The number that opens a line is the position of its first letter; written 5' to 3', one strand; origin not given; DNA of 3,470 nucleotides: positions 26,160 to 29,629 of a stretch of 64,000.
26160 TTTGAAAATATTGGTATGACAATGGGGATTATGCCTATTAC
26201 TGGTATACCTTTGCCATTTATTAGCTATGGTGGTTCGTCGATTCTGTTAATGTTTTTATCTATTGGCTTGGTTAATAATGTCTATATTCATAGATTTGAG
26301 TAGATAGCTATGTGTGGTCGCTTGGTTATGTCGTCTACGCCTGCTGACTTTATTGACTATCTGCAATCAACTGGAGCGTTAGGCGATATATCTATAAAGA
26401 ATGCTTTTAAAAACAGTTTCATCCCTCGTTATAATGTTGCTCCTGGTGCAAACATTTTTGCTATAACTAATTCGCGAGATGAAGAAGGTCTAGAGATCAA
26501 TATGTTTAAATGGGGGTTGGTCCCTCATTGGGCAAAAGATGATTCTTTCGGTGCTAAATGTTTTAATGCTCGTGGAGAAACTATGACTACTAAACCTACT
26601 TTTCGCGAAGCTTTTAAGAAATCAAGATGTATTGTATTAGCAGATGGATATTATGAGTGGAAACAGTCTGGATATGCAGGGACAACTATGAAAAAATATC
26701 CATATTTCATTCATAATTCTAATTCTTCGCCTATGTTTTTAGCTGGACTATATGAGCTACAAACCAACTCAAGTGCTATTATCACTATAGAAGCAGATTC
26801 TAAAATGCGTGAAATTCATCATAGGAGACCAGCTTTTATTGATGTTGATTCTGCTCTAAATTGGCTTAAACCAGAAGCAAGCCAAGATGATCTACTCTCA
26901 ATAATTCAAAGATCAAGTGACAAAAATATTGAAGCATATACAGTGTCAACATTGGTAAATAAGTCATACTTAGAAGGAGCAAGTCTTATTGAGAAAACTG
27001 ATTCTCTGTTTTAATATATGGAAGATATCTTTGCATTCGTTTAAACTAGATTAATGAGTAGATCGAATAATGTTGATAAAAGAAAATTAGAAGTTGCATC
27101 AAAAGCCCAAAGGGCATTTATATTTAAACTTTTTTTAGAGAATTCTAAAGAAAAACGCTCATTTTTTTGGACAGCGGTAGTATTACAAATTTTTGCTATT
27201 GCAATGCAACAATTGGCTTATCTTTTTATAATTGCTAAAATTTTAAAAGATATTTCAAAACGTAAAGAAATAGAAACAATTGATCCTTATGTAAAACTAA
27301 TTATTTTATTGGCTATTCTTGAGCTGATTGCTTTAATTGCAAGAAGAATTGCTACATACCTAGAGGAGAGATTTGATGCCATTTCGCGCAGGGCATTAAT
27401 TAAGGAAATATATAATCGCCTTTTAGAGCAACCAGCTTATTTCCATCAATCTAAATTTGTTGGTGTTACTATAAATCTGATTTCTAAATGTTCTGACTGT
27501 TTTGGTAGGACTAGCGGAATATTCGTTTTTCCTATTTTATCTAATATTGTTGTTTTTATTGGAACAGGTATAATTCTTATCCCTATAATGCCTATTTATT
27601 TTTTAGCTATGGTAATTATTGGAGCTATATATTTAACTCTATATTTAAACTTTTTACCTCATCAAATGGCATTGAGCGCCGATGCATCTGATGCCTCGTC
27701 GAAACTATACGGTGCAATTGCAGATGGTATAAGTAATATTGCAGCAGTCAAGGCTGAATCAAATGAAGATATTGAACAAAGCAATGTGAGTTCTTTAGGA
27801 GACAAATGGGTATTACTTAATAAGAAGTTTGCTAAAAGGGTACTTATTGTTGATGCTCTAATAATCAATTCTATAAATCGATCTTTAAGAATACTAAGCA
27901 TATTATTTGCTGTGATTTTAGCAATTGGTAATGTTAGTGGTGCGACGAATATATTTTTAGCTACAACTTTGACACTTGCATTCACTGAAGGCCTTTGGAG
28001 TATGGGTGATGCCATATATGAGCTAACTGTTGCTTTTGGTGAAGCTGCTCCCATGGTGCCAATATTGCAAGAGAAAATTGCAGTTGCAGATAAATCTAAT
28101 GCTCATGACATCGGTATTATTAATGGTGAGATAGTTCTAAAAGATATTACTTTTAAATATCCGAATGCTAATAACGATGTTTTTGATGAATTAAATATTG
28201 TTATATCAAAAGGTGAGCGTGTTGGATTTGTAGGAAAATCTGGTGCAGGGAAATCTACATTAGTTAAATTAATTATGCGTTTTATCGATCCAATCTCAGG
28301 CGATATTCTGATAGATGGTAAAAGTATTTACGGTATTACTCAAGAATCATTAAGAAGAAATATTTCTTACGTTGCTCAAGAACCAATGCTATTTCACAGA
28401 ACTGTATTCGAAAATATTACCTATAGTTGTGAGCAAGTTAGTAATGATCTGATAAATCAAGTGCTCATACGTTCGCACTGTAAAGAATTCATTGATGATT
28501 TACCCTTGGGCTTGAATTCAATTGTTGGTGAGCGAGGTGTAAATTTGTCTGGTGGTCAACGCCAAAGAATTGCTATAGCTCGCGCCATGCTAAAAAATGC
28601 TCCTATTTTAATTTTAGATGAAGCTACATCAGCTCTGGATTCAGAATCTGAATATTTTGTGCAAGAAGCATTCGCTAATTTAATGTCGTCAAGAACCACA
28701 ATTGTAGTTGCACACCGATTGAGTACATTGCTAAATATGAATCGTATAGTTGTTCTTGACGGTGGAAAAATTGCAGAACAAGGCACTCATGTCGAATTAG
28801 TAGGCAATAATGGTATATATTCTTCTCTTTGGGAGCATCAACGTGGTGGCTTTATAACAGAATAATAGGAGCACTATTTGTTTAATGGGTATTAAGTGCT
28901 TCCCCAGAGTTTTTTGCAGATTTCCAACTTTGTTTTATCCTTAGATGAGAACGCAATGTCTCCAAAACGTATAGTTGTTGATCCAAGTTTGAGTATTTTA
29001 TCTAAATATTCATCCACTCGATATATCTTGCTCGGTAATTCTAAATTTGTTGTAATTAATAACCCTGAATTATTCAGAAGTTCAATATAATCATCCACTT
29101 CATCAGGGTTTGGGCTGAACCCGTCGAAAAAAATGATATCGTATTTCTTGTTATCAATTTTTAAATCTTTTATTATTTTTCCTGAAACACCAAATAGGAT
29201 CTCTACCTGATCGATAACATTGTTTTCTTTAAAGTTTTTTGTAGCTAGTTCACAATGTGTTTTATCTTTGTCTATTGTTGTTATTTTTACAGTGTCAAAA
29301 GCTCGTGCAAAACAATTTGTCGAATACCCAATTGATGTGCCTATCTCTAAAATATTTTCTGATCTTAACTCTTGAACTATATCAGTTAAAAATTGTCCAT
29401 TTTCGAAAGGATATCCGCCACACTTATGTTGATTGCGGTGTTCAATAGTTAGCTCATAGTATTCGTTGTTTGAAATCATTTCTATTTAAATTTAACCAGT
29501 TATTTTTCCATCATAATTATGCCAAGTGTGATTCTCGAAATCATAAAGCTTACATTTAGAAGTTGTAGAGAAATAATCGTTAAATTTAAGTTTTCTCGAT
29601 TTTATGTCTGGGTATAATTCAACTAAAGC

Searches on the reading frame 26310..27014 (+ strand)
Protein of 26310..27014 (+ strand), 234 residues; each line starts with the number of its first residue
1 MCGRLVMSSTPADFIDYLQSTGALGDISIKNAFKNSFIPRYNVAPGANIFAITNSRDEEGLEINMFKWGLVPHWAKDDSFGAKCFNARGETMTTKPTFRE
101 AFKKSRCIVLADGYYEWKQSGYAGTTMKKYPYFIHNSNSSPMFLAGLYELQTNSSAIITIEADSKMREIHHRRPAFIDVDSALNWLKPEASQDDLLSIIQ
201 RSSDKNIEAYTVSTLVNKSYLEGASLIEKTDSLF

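Call 114: search_protein_families(library=pfam, proteins=[window:26310-27014:+], max_evalue=0.0001)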
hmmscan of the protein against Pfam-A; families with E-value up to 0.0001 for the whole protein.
window:26310-27014:+ (234 aa): 1 family
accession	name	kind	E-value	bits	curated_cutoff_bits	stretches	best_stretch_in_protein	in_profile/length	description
PF02586.19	SRAP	-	2.3e-60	204.2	27.1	1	1-218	1-213/214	SOS response associated peptidase (SRAP)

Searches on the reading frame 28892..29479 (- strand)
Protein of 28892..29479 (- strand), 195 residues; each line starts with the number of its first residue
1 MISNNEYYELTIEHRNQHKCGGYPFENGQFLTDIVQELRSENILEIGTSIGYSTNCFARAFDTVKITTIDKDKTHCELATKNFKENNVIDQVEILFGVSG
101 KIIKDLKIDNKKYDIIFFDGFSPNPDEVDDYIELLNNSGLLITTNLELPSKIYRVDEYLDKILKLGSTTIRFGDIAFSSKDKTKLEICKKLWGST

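Call 114: search_protein_families(library=pfam, proteins=[window:28892-29479:-], max_evalue=0.0001)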
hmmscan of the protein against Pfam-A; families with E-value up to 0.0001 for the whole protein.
window:28892-29479:- (195 aa): 5 families
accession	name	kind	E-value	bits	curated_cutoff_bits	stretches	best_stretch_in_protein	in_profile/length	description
PF01596.23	Methyltransf_3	-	2.2e-12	47.2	22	1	24-161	29-170/204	O-methyltransferase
PF13578.12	Methyltransf_24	-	5.4e-07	30.9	26.3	1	44-133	1-89/105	Methyltransferase domain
PF09445.16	Methyltransf_15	-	5e-06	26.6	22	1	44-118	5-77/165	RNA cap guanine-N2 methyltransferase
PF01135.25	PCMT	-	2.7e-05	24.5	20.3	1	39-97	73-131/210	Protein-L-isoaspartate(D-aspartate) O-methyltransferase (PCMT)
PF13649.12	Methyltransf_25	-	3.7e-05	24.8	27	1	43-119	1-72/97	Methyltransferase domain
